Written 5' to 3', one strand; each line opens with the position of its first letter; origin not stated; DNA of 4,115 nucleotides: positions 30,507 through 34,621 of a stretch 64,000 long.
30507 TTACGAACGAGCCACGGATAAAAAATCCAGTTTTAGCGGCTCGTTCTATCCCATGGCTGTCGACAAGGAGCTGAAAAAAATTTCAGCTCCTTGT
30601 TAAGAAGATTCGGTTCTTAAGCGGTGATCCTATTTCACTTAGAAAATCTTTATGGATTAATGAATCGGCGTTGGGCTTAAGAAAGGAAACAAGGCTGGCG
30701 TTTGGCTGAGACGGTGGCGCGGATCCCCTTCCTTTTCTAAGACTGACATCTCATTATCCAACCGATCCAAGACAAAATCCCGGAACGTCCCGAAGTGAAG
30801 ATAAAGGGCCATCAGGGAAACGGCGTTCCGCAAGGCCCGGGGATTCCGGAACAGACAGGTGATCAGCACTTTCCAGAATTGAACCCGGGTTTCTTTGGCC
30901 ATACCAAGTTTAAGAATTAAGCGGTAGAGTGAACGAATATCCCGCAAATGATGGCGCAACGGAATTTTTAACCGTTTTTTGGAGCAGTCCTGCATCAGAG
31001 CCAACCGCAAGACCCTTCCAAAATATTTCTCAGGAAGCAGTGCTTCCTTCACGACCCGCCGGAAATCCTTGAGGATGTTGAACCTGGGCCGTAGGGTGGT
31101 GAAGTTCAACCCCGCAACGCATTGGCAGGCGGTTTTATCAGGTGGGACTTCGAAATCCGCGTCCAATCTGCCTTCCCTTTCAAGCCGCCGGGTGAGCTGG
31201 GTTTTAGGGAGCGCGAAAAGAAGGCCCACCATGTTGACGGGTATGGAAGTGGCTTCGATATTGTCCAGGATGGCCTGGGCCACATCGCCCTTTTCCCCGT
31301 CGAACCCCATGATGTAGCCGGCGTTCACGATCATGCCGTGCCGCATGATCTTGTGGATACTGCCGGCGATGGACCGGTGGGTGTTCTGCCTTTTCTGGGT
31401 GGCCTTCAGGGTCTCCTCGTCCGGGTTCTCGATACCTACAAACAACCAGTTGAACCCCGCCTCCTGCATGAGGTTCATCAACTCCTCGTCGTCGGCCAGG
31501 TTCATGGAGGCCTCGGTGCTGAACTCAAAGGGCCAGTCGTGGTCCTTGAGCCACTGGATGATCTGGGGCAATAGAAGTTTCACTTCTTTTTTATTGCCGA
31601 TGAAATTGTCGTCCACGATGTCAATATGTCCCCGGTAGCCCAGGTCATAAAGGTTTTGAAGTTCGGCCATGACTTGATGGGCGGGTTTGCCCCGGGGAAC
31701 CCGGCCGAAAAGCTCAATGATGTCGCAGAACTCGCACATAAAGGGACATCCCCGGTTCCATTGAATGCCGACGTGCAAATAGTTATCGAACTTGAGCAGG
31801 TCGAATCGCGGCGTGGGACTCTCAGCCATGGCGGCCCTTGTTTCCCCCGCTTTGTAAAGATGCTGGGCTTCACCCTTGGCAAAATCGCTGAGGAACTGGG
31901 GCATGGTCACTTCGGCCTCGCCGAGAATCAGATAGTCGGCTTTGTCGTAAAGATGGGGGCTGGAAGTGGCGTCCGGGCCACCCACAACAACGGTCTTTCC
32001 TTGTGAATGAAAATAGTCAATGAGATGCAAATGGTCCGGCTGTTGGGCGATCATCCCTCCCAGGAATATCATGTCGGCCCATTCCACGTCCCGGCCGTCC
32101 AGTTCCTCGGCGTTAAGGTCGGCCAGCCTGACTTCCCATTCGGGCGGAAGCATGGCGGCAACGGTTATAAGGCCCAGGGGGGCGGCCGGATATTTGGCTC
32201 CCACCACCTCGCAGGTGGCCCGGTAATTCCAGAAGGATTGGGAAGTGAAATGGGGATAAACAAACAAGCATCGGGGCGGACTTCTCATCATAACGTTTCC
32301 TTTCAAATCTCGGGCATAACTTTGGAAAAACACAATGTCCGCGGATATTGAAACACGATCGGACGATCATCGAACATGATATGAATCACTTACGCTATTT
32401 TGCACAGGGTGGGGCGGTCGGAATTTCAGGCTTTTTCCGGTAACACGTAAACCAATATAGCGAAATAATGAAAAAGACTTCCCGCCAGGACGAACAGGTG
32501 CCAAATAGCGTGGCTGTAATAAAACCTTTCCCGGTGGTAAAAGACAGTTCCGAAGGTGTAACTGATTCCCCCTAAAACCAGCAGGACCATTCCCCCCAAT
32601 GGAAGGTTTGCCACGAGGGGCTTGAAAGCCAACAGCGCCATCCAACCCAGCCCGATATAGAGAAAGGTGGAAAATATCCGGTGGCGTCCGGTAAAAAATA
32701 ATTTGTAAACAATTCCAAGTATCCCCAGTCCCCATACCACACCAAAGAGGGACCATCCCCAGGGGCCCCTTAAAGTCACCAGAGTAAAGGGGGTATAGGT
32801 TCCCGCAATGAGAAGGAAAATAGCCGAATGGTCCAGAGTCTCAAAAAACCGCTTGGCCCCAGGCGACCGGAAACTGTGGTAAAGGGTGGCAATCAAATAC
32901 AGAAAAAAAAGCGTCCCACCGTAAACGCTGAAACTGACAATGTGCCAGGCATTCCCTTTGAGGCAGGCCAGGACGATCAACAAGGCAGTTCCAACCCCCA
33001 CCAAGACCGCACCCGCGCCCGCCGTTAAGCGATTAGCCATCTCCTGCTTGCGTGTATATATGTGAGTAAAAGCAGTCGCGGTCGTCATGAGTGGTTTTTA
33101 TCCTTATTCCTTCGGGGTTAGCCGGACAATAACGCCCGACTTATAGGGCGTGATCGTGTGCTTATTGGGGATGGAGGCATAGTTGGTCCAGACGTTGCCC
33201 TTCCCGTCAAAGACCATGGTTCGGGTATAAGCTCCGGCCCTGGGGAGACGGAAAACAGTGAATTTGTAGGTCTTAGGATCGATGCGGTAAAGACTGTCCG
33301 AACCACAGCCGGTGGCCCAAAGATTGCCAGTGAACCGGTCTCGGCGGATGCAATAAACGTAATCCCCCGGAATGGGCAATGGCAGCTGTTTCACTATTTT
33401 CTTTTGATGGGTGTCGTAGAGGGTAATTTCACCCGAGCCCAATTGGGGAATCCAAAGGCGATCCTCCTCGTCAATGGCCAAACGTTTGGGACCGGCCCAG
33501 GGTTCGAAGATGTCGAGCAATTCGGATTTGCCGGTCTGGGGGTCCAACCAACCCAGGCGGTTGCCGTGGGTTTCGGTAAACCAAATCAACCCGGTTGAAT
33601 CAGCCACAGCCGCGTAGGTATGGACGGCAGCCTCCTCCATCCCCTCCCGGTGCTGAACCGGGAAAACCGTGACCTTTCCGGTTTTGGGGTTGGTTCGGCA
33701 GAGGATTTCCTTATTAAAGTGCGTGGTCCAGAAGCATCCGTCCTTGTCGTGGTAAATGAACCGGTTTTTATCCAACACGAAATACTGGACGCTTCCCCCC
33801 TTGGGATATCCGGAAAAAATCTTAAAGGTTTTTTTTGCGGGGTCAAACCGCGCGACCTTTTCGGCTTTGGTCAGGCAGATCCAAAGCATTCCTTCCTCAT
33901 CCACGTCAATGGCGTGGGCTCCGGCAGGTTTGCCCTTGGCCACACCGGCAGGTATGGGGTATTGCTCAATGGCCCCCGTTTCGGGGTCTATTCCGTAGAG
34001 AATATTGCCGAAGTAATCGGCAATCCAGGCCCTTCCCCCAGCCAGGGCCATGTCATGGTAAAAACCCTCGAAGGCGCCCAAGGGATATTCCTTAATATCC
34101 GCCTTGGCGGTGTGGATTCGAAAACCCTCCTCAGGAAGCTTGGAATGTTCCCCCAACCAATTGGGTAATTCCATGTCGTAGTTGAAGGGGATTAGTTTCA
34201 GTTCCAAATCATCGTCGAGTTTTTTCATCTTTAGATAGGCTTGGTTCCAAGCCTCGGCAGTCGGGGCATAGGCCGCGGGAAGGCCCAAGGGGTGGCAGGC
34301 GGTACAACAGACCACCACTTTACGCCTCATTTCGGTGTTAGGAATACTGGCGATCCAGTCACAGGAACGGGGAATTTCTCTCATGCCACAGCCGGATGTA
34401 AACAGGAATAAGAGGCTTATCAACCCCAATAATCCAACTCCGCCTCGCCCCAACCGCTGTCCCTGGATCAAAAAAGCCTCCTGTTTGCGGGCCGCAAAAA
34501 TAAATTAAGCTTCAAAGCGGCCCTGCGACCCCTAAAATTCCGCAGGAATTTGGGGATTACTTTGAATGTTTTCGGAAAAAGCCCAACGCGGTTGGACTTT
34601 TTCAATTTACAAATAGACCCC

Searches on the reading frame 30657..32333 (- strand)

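Call 65: search_protein_families(library=pfam, proteins=[window:30657-32333:-], max_evalue=0.001)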
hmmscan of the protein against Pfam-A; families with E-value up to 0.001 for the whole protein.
window:30657-32333:- (558 aa): 3 families
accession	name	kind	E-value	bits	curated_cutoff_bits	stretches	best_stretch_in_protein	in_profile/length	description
PF13282.11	DUF4070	-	1.8e-27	96.6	22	1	378-524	1-141/144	Domain of unknown function (DUF4070)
PF04055.27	Radical_SAM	-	1.2e-15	58.5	29.5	1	193-350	4-157/166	Radical SAM superfamily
PF02310.24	B12-binding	-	5.2e-09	36.4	32.1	1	46-147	8-120/121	B12 binding domain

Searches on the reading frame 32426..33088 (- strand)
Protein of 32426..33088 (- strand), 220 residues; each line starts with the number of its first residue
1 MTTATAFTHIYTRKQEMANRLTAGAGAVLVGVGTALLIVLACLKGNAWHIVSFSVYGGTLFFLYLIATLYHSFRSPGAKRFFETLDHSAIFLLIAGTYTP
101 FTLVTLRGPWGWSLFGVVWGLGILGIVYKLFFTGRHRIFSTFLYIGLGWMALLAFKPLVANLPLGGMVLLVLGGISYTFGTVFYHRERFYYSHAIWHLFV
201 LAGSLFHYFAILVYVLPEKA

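Call 65: search_protein_families(library=pfam, proteins=[window:32426-33088:-], max_evalue=0.001)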
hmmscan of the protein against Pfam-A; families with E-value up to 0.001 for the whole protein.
window:32426-33088:- (220 aa): 1 family
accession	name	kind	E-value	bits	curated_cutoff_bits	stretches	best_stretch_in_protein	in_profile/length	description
PF03006.26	HlyIII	-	2.8e-40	138.8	26.2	1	12-208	2-224/224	Haemolysin-III related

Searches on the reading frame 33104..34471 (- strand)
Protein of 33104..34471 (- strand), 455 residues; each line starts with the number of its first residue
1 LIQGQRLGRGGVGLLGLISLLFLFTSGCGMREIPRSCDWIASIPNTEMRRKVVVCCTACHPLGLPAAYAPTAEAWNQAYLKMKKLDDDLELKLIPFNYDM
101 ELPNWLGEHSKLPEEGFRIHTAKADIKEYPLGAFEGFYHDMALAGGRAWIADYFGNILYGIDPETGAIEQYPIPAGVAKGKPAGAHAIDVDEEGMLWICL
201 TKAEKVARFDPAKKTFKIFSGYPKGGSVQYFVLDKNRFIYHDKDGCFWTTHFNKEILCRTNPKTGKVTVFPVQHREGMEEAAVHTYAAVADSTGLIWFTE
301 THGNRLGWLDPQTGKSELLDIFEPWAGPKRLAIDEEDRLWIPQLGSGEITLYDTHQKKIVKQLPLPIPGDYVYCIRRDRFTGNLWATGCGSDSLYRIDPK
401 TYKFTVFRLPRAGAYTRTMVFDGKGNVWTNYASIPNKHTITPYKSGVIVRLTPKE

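Call 11: search_protein_families(library=pfam, proteins=[window:33104-34471:-], max_evalue=0.01)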
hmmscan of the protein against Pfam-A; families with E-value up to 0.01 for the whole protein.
window:33104-34471:- (455 aa): 6 families
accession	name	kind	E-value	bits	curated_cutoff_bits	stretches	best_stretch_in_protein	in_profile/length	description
PF24684.1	Vgb_lyase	-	1.7e-20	73.5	50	2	239-430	102-281/290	Virginiamycin B lyase family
PF08450.18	SGL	-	1.5e-10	41.5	26.3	1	162-216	164-217/246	SMP-30/Gluconolactonase/LRE-like region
PF21959.2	DUF6923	-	2.5e-09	37.7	27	0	243-275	140-172/234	Repeat of unknown function (DUF6923)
PF07494.17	Reg_prop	-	3.5e-06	27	20.4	0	367-386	2-20/24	Two component regulator propeller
PF22839.2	DUF7015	-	0.004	17.8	35.2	0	392-406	42-56/100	Domain of unknown function (DUF7015)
PF16819.11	DUF5074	-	0.0052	16.3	27.2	0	380-411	191-225/353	Domain of unknown function (DUF5074)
